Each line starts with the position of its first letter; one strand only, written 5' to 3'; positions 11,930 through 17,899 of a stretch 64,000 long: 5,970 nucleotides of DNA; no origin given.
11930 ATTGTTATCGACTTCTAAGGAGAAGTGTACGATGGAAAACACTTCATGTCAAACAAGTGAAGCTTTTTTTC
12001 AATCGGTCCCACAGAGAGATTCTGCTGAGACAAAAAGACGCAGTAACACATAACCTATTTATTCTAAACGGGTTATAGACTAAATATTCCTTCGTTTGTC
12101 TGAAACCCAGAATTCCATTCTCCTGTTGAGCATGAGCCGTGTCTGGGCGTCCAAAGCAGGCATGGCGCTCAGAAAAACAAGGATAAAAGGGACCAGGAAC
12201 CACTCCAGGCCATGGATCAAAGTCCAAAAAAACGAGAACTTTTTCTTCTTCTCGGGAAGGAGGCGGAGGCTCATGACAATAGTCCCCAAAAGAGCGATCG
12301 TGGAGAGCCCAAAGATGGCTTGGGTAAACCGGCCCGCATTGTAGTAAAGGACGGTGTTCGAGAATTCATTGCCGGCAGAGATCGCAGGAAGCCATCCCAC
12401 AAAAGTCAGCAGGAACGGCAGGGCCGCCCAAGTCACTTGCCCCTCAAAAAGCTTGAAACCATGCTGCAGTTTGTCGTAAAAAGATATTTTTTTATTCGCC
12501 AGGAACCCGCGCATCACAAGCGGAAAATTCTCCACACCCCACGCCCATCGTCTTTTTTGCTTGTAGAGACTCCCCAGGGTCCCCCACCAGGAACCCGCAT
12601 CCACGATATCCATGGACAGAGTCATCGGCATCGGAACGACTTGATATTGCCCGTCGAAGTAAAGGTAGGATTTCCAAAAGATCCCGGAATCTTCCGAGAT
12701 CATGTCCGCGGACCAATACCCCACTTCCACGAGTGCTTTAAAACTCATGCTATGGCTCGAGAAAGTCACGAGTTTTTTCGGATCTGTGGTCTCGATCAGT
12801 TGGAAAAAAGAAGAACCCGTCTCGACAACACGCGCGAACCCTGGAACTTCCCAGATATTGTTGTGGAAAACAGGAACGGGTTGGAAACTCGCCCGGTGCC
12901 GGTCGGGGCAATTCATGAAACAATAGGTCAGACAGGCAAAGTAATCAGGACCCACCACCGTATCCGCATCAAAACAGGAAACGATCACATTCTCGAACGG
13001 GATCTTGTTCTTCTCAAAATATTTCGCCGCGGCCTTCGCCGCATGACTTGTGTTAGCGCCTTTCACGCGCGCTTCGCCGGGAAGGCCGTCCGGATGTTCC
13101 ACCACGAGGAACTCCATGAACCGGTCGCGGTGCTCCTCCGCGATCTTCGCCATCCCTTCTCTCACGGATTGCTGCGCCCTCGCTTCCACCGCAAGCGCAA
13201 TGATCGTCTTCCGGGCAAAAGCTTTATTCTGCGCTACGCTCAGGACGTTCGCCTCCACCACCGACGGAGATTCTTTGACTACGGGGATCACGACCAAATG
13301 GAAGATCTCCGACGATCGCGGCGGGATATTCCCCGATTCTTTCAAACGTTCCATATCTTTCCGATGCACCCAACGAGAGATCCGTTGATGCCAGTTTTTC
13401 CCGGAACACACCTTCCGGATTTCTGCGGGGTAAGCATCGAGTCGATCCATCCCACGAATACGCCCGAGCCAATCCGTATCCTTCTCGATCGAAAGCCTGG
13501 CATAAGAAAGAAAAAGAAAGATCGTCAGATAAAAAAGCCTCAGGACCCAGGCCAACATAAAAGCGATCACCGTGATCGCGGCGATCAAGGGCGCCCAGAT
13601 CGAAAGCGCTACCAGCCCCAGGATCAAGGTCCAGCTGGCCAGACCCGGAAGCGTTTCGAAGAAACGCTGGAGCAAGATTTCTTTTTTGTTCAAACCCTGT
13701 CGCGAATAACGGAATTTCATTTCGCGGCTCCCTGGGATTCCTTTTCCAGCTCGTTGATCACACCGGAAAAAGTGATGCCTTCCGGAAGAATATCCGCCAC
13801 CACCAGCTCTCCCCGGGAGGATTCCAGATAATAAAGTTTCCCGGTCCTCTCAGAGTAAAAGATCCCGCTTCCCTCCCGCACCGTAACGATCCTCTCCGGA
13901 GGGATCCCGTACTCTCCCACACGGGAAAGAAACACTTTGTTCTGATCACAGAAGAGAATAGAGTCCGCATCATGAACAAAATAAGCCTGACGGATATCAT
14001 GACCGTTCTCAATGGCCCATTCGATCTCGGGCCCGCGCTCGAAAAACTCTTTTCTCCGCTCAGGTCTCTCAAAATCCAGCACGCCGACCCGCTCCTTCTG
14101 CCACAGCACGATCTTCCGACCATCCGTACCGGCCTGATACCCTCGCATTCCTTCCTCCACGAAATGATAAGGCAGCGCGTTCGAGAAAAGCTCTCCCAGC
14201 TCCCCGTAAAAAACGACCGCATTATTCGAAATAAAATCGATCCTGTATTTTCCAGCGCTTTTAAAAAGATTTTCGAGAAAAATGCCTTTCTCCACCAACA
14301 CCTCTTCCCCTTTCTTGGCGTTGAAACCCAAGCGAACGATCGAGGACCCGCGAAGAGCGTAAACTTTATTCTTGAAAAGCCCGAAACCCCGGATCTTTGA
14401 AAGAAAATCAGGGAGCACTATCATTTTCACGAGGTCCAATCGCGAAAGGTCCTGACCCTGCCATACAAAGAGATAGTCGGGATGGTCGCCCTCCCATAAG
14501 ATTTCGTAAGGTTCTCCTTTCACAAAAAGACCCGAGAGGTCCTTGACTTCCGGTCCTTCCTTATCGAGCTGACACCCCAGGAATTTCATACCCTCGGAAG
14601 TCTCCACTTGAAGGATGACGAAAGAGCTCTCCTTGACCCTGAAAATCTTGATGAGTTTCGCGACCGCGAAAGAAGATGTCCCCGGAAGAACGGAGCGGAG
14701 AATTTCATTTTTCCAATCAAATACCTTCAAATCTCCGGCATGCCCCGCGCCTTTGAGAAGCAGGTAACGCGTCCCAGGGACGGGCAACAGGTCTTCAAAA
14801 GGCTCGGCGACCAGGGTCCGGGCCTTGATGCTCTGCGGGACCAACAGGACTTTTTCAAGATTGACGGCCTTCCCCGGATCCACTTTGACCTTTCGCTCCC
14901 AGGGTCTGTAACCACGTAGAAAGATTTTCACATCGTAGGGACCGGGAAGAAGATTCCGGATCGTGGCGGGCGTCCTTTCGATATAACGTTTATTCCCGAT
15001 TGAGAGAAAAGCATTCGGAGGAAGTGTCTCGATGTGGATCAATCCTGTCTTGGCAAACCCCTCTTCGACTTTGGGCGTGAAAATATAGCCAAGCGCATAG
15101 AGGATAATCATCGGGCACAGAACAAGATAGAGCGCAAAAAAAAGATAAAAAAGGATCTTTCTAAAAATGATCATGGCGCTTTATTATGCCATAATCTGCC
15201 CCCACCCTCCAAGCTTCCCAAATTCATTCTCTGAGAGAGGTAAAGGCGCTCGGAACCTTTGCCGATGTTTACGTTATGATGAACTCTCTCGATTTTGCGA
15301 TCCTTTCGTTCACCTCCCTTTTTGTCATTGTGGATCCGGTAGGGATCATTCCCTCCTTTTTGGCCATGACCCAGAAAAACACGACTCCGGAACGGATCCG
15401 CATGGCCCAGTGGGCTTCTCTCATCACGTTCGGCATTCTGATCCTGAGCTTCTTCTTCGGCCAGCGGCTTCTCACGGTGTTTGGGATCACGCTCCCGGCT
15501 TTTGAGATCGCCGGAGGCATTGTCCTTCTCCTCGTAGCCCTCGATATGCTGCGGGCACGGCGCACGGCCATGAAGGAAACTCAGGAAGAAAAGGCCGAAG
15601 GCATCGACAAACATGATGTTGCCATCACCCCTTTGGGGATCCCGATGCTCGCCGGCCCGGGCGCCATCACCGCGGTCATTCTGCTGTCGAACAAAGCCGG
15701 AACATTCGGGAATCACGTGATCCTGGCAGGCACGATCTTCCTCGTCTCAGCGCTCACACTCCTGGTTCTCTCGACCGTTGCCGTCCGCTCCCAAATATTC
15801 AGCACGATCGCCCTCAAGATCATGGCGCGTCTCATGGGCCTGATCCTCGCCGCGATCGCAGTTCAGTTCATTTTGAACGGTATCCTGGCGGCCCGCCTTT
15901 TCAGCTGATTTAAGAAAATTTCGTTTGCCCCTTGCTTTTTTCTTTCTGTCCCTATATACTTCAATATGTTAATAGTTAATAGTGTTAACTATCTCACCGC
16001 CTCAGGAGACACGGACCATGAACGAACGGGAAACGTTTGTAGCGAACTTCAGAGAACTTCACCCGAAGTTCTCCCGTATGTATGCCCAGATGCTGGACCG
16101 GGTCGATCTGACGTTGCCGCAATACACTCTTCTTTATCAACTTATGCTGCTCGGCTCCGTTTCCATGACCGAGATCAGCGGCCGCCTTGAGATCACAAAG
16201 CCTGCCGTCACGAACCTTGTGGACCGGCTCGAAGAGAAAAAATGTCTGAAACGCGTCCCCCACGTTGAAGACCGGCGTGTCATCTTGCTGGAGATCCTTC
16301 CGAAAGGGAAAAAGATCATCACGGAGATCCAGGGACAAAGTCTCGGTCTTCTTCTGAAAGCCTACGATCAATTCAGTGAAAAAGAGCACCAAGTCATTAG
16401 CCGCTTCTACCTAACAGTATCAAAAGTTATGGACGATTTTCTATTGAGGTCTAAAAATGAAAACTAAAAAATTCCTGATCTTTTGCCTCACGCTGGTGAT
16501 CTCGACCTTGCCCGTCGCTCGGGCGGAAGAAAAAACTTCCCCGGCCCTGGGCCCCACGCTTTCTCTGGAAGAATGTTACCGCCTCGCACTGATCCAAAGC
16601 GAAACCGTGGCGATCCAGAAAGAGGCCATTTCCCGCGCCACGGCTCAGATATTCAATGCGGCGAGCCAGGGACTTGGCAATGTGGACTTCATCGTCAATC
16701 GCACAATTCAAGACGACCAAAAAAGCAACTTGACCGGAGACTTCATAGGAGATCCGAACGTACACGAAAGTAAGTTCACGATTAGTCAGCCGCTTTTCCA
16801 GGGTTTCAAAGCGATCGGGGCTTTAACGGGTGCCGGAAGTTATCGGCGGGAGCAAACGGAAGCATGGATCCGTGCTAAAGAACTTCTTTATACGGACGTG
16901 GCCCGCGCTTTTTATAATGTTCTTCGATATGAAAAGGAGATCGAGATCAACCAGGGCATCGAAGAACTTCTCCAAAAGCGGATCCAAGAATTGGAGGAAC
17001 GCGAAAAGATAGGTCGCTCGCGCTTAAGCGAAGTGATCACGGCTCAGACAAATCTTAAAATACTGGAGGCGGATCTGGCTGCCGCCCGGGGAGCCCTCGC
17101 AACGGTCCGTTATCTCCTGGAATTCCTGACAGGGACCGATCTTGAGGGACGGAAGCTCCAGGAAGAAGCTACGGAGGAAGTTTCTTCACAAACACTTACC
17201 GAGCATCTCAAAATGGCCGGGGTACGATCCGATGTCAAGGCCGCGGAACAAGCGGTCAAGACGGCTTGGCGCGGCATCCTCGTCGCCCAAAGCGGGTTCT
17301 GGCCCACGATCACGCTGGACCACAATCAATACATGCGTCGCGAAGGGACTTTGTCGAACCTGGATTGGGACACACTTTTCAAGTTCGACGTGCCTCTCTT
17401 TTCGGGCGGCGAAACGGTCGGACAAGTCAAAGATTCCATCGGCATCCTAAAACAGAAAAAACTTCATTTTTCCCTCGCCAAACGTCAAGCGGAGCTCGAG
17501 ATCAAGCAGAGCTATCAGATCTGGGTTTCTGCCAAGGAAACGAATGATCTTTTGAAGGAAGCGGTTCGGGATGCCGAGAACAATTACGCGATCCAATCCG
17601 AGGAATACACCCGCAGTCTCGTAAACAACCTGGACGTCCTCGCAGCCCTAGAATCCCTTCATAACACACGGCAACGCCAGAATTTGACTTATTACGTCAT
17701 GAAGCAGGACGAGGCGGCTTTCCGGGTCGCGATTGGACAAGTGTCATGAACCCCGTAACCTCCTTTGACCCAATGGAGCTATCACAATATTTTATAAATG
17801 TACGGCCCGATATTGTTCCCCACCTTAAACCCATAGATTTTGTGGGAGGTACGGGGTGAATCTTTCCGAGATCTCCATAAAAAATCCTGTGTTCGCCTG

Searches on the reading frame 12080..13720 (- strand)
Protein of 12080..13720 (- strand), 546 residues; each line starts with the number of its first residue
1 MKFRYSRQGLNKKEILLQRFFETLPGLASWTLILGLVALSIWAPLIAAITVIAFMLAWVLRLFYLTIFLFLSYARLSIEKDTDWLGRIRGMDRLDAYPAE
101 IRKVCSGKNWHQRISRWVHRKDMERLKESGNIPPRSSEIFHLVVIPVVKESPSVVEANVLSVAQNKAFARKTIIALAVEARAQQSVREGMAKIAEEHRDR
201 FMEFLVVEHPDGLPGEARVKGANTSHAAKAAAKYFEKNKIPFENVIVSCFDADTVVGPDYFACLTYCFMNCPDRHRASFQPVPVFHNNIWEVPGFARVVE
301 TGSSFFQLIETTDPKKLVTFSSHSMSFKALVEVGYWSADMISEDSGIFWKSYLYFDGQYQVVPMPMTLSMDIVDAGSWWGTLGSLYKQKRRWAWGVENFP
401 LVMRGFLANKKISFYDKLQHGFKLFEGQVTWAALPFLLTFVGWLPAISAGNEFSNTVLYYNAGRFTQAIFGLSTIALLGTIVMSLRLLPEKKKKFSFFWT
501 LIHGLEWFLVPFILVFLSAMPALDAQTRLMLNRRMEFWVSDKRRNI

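Call 86: search_protein_families(library=pfam, proteins=[window:12080-13720:-], max_evalue=0.000001)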
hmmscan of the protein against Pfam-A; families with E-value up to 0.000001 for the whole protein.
window:12080-13720:- (546 aa): 1 family
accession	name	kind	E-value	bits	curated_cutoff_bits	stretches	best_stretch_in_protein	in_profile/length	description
PF13632.12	Glyco_trans_2_3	-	2.1e-09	37.9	27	1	247-462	2-183/198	Glycosyl transferase family group 2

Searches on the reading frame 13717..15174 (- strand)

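Call 86: search_protein_families(library=pfam, proteins=[window:13717-15174:-], max_evalue=0.000001)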
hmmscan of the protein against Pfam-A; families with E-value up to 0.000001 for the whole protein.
window:13717-15174:- (485 aa): 1 family
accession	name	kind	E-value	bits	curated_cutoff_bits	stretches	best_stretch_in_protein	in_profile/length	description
PF08308.17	PEGA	-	1.7e-09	37.9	20.8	1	44-110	2-67/71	PEGA domain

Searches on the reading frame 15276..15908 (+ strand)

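Call 87: search_protein_families(library=pfam, proteins=[window:15276-15908:+], max_evalue=0.000001)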
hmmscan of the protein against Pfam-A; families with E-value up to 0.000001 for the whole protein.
window:15276-15908:+ (210 aa): 1 family
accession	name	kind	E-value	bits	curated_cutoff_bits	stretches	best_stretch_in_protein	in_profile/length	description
PF01914.23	MarC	-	5.8e-51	173.2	23.9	1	7-204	3-200/203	MarC family integral membrane protein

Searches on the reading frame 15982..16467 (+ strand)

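Call 87: search_protein_families(library=pfam, proteins=[window:15982-16467:+], max_evalue=0.000001)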
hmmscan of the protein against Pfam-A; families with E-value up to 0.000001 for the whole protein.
window:15982-16467:+ (161 aa): 3 families
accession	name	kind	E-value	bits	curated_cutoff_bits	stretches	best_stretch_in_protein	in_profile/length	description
PF12802.13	MarR_2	-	3.1e-13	50.1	27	1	42-99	2-60/61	MarR family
PF01047.28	MarR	-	3.8e-13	49.5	24.6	1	43-100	1-58/59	MarR family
PF22381.2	Staph_reg_Sar_Rot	-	3.1e-07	30.8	27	1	33-116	2-85/85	Transcriptional regulator SarA/Rot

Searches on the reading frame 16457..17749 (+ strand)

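Call 86: search_protein_families(library=pfam, proteins=[window:16457-17749:+], max_evalue=0.000001)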
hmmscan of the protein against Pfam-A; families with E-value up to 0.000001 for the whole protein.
window:16457-17749:+ (430 aa): 1 family
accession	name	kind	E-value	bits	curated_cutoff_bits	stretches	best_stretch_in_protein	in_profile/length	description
PF02321.23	OEP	-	3.1e-38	131.9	22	2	257-427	12-187/187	Outer membrane efflux protein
